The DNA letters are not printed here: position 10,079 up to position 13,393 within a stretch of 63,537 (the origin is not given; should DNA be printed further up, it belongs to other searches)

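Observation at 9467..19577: Nine-gene FtsK-like plus AAA+ membrane-associated operon bracketed by zinc-ribbon ectodomain proteins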

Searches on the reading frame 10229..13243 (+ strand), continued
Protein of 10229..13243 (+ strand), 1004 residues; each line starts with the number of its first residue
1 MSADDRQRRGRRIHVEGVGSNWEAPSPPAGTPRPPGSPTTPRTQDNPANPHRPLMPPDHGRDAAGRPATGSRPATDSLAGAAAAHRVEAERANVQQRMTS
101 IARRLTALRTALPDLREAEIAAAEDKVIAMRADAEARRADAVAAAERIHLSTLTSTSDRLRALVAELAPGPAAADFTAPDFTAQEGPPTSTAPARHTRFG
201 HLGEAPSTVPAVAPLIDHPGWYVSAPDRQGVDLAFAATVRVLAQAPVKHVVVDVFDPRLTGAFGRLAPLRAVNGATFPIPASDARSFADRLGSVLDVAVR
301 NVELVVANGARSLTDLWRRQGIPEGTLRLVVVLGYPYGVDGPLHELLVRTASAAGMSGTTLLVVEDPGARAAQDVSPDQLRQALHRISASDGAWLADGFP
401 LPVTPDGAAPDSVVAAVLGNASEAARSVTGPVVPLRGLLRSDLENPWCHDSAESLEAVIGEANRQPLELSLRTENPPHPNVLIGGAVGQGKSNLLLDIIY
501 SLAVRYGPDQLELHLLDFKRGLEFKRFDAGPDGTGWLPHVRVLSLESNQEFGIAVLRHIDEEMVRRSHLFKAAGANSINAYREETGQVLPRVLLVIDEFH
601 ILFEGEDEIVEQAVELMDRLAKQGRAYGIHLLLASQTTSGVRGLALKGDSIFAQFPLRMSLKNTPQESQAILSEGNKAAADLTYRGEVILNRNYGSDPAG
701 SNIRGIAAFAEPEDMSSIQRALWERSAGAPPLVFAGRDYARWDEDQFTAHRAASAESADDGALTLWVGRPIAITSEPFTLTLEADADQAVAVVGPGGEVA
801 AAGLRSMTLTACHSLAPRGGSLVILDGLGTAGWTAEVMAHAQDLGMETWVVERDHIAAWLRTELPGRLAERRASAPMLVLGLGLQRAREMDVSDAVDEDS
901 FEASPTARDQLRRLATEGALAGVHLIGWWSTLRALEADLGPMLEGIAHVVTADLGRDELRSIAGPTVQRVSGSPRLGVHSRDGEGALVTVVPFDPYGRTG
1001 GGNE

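Call 69: find_encoding_contigs(protein=P0262, flank=10000, max_places=1)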
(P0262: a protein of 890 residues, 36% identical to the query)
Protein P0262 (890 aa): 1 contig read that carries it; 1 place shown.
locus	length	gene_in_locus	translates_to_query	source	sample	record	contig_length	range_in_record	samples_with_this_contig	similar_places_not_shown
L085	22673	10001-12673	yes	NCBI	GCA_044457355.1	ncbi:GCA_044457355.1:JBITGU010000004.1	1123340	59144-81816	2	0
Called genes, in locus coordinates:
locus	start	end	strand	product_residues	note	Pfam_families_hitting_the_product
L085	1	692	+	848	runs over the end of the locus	PF17900:Peptidase_M1_N, PF01433:Peptidase_M1, PF11838:ERAP1_C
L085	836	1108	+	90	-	-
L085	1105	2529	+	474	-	PF00648:Peptidase_C2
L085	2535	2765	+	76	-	PF19944:DUF6406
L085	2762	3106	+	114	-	PF19944:DUF6406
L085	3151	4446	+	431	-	PF00069:Pkinase, PF07714:PK_Tyr_Ser-Thr, PF01636:APH (faint), PF03109:ABC1, PF06293:Kdo (weak)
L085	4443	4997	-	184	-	PF24517:CBM96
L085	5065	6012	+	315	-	-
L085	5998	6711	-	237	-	-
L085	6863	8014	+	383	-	PF00226:DnaJ (weak), PF13428:TPR_14 (faint), PF00515:TPR_1 (faint), PF07719:TPR_2 (faint), PF12895:ANAPC3 (faint), PF13174:TPR_6 (faint), PF13176:TPR_7 (faint), PF14559:TPR_19 (weak), +1 more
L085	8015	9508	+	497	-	PF00012:HSP70, PF06723:MreB_Mbl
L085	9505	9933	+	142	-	PF01025:GrpE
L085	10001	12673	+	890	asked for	PF01580:FtsK_SpoIIIE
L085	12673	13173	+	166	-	-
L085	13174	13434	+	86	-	-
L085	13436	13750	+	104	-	-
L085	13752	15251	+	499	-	PF00069:Pkinase, PF07714:PK_Tyr_Ser-Thr, PF00092:VWA (weak), PF13519:VWA_2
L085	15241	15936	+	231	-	PF13672:PP2C_2, PF07228:SpoIIE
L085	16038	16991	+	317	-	PF00196:GerE (weak)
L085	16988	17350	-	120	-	PF04536:TPM_phosphatase, PF17174:DUF5130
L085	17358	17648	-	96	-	-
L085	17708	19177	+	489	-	PF00069:Pkinase, PF01636:APH (faint), PF07714:PK_Tyr_Ser-Thr, PF17667:Pkinase_fungal (faint)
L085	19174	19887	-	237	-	-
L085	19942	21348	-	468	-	PF01425:Amidase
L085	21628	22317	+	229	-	PF08378:NERD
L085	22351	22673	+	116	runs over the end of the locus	-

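Call 77: find_encoding_contigs(protein=P0251, flank=10000, max_places=1)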
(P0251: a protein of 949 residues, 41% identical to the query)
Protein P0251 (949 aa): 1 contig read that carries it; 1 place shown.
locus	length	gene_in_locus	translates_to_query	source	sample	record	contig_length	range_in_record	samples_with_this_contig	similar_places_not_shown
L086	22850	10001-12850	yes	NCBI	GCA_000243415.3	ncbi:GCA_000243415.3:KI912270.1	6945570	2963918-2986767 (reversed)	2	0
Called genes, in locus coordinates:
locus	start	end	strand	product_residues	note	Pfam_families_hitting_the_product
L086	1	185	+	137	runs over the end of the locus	-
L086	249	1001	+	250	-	PF01261:AP_endonuc_2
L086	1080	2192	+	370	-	PF14378:PAP2_3, PF01569:PAP2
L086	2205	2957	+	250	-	PF00561:Abhydrolase_1, PF12146:Hydrolase_4 (weak)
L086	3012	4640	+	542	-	PF18158:AidB_N, PF02770:Acyl-CoA_dh_M, PF00441:Acyl-CoA_dh_1, PF08028:Acyl-CoA_dh_2, PF22924:ACOX_C_alpha1 (faint)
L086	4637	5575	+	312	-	PF00378:ECH_1, PF16113:ECH_2, PF00378:ECH_1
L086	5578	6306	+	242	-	PF07848:PaaX, PF20803:PaaX_M, PF08223:PaaX_C (weak)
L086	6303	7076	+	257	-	PF00378:ECH_1, PF16113:ECH_2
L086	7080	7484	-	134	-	-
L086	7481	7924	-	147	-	PF11259:DUF3060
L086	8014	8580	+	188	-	PF12079:DUF3558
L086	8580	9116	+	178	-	PF12079:DUF3558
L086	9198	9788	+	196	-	PF13305:TetR_C_33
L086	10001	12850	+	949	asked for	PF01580:FtsK_SpoIIIE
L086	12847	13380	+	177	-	-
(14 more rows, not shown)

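Call 78: find_encoding_contigs(protein=P0244, flank=10000, max_places=1)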
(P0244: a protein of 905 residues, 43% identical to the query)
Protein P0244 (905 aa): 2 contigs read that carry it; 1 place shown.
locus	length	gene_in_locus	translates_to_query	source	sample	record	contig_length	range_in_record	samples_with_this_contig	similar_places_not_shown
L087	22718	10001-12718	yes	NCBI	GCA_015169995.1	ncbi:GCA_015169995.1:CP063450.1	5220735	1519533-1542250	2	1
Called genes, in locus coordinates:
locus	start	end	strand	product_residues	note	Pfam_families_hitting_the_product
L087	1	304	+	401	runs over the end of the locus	PF02812:ELFV_dehydrog_N, PF00208:ELFV_dehydrog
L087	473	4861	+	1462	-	PF00580:UvrD-helicase (faint), PF05127:NAT10_TcmA_helicase (faint), PF13086:AAA_11, PF13245:AAA_19 (weak), PF13604:AAA_30, PF13087:AAA_12, PF18741:MTES_1575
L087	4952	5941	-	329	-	PF02275:CBAH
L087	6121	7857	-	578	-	PF15420:Abhydrolase_9_N, PF10081:Abhydrolase_9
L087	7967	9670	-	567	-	PF15420:Abhydrolase_9_N, PF10081:Abhydrolase_9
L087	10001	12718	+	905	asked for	PF01580:FtsK_SpoIIIE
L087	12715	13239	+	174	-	-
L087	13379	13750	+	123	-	-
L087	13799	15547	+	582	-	-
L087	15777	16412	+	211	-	-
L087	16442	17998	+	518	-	PF00004:AAA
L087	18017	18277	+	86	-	-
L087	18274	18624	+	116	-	-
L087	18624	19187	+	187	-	-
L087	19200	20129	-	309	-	-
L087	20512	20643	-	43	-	-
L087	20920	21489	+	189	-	-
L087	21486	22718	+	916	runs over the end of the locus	PF00092:VWA (faint), PF13519:VWA_2 (faint)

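Call 96: search_protein_families(library=pfam, proteins=[L087:18624-19187:+, L084:13708-14952:+, L085:13752-15251:+], max_evalue=0.1)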
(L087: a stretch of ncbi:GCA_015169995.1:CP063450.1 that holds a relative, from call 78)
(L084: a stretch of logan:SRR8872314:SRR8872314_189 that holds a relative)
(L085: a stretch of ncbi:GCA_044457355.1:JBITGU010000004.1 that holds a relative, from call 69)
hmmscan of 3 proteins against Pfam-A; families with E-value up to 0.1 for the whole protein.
L087:18624-19187:+ (187 aa): 0 families

L084:13708-14952:+ (414 aa): 2 families
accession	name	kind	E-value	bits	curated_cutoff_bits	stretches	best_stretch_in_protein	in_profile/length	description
PF18451.7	CdiA_C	-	1.6e-08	35.1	26.6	1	334-397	8-72/81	Contact-dependent growth inhibition CdiA C-terminal domain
PF14473.11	RD3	-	0.02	15.2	27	1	149-219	3-72/129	RD3 protein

L085:13752-15251:+ (499 aa): 5 families
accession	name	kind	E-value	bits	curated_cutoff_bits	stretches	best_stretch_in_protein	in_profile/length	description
PF00069.31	Pkinase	-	8.9e-38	130.6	31.7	1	16-263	1-260/263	Protein kinase domain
PF07714.23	PK_Tyr_Ser-Thr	-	3.1e-20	73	23.1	1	18-264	3-258/258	Protein tyrosine and serine/threonine kinase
PF13519.12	VWA_2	-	4.1e-09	37.5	27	1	294-405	2-106/107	von Willebrand factor type A domain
PF00092.34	VWA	-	5.1e-06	27.3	23.8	1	294-450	3-154/174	von Willebrand factor type A domain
PF01636.29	APH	-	6.7e-05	23.2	23.2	1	133-159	169-197/239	Phosphotransferase enzyme family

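Call 107: find_encoding_contigs(protein=P0273, flank=6000, max_places=1)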
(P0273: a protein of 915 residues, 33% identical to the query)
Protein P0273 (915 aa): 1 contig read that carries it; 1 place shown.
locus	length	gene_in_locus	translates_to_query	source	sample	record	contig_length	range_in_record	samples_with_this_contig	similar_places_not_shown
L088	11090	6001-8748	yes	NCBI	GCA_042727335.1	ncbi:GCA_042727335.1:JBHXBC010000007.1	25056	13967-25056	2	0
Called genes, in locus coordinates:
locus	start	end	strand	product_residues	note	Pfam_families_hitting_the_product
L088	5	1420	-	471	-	PF02518:HATPase_c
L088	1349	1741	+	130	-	-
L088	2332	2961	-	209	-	-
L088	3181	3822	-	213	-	PF00226:DnaJ (weak), PF13828:DUF4190 (weak)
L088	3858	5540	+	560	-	PF00012:HSP70, PF06723:MreB_Mbl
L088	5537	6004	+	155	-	PF01025:GrpE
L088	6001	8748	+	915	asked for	PF01580:FtsK_SpoIIIE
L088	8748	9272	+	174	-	-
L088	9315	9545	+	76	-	-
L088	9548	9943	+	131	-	-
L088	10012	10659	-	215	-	PF00226:DnaJ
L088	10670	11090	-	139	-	?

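Call 108: find_encoding_contigs(protein=P0268, flank=6000, max_places=1)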
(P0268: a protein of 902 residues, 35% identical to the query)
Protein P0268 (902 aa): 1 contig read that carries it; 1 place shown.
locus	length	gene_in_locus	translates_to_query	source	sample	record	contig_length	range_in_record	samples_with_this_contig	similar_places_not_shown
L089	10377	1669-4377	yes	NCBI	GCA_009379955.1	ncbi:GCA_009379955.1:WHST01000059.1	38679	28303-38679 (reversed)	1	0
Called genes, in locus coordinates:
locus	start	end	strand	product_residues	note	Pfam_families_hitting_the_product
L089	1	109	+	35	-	?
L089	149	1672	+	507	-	PF00012:HSP70, PF06723:MreB_Mbl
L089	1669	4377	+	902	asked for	PF01580:FtsK_SpoIIIE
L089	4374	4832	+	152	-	-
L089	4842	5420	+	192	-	-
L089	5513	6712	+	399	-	PF00083:Sugar_tr, PF07690:MFS_1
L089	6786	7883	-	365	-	PF01435:Peptidase_M48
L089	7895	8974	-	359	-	PF01658:Inos-1-P_synth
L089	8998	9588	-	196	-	PF03551:PadR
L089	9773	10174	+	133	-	PF17249:DUF5318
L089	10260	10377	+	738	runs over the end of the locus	-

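Call 110: find_encoding_contigs(protein=P0281, flank=7000, max_places=1)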
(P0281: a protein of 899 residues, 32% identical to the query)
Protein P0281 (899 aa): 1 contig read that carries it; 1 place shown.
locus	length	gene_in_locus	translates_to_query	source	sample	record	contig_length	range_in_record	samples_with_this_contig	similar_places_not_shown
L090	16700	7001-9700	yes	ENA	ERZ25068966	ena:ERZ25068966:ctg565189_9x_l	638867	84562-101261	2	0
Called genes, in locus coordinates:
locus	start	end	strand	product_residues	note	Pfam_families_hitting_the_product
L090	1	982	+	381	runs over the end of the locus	-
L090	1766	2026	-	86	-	PF02371:Transposase_20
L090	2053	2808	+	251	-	-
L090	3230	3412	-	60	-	-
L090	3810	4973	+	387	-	PF00226:DnaJ (weak), PF13428:TPR_14 (faint), PF07719:TPR_2 (faint), PF13432:TPR_16 (faint), PF13414:TPR_11 (faint)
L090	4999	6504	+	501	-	PF00012:HSP70, PF06723:MreB_Mbl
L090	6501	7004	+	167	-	-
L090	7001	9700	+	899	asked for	PF01580:FtsK_SpoIIIE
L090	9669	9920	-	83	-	-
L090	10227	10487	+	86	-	-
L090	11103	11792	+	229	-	PF15644:Gln_amidase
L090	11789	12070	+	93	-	-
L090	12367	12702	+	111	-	PF13542:HTH_Tnp_ISL3 (weak), PF01527:HTH_Tnp_1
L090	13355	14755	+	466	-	PF13384:HTH_23 (weak), PF13936:HTH_38, PF00665:rve (faint)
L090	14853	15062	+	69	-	PF13333:rve_2, PF13683:rve_3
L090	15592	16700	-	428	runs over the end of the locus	PF01610:DDE_Tnp_ISL3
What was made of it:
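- In 4 of 6 sampled core-free g2 loci, Hsp70 (in three of them with GrpE and a DnaJ-like gene) sits directly upstream of g2 and overlaps it, in place of the AAA+ core (calls 69, 107, 108, 110).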

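Call 111: find_encoding_contigs(protein=P0261, flank=7000, max_places=1)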
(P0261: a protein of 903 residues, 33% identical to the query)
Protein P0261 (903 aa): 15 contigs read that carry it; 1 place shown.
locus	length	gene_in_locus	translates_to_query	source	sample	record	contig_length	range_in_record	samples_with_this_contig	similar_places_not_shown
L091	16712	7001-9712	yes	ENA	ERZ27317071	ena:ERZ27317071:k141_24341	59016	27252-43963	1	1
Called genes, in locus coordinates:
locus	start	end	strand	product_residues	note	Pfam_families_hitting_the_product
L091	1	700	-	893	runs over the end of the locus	PF20703:nSTAND1 (faint), PF17854:FtsK_alpha, PF01580:FtsK_SpoIIIE, PF09397:FtsK_gamma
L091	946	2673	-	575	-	PF00753:Lactamase_B, PF12706:Lactamase_B_2, PF22505:RNase_J_b_CASP, PF07521:RMMBL, PF17770:RNase_J_C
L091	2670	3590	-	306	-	PF00701:DHDPS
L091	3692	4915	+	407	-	PF07786:HGSNAT_cat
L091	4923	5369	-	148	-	-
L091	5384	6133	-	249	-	PF01113:DapB_N, PF05173:DapB_C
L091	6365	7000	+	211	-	-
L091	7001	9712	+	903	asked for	PF01580:FtsK_SpoIIIE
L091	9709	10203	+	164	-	-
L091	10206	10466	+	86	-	-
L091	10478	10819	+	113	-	-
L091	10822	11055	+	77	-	-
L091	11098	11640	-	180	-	PF13302:Acetyltransf_3, PF00583:Acetyltransf_1 (weak)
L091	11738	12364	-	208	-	PF00081:Sod_Fe_N, PF02777:Sod_Fe_C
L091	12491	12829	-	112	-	-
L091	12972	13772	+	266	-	PF04909:Amidohydro_2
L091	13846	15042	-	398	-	PF00675:Peptidase_M16, PF05193:Peptidase_M16_C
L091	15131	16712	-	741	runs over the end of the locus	PF01138:RNase_PH, PF03725:RNase_PH_C (faint), PF03726:PNPase, PF01138:RNase_PH, PF00013:KH_1, PF00575:S1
